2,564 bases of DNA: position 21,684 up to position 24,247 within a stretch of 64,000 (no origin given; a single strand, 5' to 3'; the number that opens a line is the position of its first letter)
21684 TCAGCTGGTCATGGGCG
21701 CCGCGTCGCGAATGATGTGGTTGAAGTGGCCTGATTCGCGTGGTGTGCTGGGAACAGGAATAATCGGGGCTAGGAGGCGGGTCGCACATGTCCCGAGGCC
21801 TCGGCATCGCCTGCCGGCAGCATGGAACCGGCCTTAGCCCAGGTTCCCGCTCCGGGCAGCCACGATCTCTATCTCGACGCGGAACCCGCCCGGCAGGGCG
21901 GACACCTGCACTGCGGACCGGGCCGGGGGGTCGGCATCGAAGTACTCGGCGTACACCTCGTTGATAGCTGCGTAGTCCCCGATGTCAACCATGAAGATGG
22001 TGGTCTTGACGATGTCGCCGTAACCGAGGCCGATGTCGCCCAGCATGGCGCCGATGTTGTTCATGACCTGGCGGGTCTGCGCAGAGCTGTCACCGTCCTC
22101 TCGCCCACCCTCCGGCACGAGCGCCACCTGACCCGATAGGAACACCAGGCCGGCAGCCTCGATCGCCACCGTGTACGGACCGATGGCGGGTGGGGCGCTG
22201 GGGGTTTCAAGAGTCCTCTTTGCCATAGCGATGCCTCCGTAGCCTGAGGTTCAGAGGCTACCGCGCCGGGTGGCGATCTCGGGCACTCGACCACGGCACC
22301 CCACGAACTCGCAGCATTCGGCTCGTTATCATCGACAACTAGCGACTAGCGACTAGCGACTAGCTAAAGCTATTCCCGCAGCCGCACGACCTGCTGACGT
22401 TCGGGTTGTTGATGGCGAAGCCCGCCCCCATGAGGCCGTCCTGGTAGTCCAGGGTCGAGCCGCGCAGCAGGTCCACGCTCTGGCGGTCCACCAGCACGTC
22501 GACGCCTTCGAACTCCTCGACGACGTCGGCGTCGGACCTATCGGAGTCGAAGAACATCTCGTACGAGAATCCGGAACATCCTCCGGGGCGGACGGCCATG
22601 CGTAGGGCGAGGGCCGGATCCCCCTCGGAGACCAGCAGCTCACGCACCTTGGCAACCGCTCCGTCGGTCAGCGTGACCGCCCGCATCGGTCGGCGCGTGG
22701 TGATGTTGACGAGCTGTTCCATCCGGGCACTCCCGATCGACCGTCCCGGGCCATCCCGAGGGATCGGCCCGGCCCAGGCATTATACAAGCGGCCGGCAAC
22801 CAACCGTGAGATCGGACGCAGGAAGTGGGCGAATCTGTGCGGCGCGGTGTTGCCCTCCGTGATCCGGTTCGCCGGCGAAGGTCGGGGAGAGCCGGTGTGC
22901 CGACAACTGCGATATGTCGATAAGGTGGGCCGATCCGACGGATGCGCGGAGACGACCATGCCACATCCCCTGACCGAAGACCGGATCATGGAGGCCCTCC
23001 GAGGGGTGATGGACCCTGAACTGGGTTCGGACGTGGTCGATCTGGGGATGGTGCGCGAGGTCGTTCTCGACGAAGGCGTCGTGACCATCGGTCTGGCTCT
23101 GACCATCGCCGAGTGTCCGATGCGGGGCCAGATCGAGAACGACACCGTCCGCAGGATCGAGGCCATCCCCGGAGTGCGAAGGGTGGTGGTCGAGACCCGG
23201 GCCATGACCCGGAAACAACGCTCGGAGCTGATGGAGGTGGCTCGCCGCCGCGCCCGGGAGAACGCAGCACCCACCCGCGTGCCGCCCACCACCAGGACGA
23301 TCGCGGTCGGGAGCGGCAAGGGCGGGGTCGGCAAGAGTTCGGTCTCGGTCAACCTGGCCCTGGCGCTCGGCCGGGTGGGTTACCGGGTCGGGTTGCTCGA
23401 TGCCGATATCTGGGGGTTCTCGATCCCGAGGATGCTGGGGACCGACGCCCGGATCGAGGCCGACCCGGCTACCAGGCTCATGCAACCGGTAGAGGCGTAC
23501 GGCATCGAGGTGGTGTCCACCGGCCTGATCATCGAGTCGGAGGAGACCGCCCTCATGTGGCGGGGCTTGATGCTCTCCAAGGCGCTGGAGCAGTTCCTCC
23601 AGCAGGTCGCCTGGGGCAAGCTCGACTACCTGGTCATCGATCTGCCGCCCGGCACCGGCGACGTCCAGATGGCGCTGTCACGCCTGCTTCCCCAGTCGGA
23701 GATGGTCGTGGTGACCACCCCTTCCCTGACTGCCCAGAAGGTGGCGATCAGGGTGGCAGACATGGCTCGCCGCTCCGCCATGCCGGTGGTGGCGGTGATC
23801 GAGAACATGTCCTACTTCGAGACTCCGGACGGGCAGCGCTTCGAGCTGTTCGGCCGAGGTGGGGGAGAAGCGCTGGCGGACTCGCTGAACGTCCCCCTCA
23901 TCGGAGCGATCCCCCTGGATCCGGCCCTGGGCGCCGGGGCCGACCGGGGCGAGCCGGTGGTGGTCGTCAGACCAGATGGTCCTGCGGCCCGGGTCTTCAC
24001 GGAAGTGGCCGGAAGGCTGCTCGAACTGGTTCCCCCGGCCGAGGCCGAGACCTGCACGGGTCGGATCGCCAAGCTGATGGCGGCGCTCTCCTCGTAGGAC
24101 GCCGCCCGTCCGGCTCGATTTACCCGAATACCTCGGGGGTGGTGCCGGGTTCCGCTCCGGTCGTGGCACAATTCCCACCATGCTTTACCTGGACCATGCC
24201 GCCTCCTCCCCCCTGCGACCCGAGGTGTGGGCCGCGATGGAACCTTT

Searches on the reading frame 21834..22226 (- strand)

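Call 18: search_protein_families(library=pfam, proteins=[window:21834-22226:-])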
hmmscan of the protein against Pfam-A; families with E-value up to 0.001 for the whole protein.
window:21834-22226:- (130 aa): 1 family
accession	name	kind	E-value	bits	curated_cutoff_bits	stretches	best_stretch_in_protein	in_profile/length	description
PF01042.26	Ribonuc_L-PSP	-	4.2e-36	124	27.3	1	10-124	3-120/121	Endoribonuclease L-PSP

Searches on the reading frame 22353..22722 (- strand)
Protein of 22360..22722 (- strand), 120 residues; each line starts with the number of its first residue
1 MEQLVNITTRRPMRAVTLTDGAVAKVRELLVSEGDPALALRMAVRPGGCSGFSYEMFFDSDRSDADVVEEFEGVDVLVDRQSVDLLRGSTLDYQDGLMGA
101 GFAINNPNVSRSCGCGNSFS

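Call 18: search_protein_families(library=pfam, proteins=[window:22353-22655:-])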
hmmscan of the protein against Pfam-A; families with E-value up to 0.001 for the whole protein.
window:22353-22655:- (100 aa): 0 families

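Call 71: search_protein_families(library=pfam, proteins=[window:22360-22722:-], max_evalue=0.001)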
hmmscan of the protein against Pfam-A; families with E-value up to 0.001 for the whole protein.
window:22360-22722:- (120 aa): 1 family
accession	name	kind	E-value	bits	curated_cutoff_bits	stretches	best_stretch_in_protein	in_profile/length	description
PF01521.26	Fe-S_biosyn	-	8.4e-17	61.8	26.3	1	16-117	3-110/110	Iron-sulphur cluster biosynthesis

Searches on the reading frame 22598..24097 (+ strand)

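Call 18: search_protein_families(library=pfam, proteins=[window:22598-24097:+])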
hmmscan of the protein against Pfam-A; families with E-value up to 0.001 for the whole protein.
window:22598-24097:+ (499 aa): 7 families
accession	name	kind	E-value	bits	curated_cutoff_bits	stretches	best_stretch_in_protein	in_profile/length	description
PF10609.15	ParA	-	2.3e-84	283.1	27.1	1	233-474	4-245/246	NUBPL iron-transfer P-loop NTPase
PF01883.24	FeS_assembly_P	-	2.7e-18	66.5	23.5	1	127-196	1-71/73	Iron-sulfur cluster assembly protein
PF01656.29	CbiA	-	5.1e-10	39.8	25.4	1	235-391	1-67/125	CobQ/CobB/MinD/ParA nucleotide binding domain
PF13614.12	AAA_31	-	1.8e-09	38.2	27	1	233-372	2-145/177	AAA domain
PF09140.17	MipZ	-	1e-07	32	20.7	1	234-354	2-111/262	ATPase MipZ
PF00142.24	Fer4_NifH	-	5.9e-05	23.1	25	0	235-269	3-36/271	4Fe-4S iron sulfur cluster binding proteins, NifH/frxC family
PF02374.21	ArsA_ATPase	-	0.00032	20.4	24.3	0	239-270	7-38/305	Anion-transporting ATPase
